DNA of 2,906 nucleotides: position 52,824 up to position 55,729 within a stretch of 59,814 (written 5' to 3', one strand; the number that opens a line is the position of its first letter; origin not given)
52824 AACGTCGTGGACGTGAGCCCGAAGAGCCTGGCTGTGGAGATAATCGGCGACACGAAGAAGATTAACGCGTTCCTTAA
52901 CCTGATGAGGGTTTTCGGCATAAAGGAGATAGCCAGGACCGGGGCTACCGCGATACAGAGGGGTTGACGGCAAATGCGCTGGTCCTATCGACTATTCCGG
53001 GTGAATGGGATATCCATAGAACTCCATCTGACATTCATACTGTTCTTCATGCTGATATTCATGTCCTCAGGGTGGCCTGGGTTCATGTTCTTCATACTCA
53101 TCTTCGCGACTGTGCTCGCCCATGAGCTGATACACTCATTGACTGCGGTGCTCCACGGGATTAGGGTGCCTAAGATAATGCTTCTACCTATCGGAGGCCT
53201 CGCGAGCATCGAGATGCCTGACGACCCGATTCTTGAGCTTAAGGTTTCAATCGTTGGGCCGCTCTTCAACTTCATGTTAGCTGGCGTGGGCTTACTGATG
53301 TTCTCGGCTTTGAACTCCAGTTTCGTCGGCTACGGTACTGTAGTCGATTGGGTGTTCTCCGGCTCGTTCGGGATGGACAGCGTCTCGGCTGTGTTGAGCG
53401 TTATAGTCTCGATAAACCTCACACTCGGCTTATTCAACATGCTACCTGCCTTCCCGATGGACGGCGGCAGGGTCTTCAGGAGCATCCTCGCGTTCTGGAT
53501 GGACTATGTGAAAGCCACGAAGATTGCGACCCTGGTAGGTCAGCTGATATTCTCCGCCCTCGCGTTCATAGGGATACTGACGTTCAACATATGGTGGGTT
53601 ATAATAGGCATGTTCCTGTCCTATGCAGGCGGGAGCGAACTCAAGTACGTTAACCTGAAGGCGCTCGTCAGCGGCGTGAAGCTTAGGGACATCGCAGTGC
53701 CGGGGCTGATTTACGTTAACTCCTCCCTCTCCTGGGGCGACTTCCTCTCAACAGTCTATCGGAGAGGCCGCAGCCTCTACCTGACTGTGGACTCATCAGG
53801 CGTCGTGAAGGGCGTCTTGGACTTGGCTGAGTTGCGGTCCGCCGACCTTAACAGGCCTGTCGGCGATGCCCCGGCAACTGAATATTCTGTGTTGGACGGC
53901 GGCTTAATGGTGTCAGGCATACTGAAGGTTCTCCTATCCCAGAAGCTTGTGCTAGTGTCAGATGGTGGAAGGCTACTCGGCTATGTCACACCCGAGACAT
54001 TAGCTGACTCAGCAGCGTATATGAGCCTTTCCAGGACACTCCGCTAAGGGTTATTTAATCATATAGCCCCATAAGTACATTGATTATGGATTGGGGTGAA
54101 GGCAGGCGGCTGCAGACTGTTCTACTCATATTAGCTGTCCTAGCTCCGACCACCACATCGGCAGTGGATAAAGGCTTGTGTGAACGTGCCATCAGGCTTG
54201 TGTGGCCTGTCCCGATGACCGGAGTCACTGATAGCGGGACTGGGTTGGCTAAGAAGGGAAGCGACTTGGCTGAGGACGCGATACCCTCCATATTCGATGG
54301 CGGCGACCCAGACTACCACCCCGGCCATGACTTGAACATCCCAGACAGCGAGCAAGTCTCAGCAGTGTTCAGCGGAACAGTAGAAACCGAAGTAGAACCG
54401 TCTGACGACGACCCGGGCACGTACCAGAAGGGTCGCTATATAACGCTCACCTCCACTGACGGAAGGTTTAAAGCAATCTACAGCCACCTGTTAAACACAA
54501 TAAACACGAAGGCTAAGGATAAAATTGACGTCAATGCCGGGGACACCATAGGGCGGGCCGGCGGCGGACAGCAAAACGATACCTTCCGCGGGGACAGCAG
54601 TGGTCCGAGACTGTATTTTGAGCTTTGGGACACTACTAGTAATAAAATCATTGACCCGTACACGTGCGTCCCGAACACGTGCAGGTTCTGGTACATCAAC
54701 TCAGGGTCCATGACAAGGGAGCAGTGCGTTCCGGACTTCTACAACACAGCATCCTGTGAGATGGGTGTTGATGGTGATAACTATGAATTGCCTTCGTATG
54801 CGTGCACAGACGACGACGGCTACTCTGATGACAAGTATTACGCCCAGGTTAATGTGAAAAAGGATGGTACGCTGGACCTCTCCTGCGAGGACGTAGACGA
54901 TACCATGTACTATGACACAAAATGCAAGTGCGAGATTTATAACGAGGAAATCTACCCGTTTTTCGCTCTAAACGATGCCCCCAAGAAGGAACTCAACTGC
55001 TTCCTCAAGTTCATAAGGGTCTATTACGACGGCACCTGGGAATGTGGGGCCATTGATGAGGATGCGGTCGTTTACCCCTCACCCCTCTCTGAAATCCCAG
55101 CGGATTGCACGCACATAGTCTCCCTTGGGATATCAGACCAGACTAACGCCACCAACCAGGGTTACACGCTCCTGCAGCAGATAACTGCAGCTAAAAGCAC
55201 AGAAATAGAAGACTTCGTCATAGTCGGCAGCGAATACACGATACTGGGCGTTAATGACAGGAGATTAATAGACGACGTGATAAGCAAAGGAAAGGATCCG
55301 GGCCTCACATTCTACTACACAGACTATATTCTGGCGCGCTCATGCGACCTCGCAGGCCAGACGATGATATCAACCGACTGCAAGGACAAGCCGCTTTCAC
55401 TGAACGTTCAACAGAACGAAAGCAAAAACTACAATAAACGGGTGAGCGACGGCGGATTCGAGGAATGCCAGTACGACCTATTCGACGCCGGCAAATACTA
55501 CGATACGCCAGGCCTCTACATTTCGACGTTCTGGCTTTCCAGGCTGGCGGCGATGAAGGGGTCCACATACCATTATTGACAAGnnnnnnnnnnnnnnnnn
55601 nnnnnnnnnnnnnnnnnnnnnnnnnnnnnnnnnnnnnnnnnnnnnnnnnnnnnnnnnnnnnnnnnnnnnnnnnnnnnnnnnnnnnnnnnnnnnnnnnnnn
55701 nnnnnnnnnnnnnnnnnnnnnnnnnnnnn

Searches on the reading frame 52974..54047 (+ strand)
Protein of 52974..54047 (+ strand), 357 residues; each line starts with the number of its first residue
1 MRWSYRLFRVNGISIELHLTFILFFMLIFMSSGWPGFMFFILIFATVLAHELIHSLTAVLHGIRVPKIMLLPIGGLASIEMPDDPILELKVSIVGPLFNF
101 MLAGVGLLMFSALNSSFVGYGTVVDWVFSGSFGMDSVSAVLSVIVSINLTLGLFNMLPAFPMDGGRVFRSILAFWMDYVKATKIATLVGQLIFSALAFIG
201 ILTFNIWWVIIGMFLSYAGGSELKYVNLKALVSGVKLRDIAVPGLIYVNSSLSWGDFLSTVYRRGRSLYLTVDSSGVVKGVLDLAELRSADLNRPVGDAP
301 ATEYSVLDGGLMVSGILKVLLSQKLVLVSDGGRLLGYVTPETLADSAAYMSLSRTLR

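Call 94: search_protein_families(library=pfam, proteins=[window:52974-54047:+], max_evalue=0.0001)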
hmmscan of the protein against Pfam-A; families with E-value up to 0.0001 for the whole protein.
window:52974-54047:+ (357 aa): 1 family
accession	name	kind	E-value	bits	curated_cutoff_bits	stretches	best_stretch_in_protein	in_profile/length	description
PF02163.28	Peptidase_M50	-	2.6e-17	63.3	27.2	1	38-193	1-218/221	Peptidase family M50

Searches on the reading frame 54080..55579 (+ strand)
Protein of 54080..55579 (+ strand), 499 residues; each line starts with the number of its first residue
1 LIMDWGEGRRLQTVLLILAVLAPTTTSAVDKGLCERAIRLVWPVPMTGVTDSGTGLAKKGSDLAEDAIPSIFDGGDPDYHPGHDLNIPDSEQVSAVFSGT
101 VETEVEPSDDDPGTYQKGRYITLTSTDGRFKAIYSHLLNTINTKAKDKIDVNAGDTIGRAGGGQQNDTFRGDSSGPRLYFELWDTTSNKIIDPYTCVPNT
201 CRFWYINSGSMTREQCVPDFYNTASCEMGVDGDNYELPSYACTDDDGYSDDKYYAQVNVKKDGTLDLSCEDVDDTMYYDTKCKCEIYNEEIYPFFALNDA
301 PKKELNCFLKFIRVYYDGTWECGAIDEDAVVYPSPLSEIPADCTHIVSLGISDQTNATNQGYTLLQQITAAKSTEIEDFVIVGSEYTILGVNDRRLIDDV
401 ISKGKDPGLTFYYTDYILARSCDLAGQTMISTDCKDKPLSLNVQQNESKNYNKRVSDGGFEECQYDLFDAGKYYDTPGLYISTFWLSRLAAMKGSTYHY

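Call 94: search_protein_families(library=pfam, proteins=[window:54080-55579:+], max_evalue=0.0001)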
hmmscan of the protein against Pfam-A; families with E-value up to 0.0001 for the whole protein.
window:54080-55579:+ (499 aa): 1 family
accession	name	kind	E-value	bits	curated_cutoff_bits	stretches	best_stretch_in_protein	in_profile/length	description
PF01551.29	Peptidase_M23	-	7.3e-10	39.4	28.7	1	79-185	2-90/96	Peptidase family M23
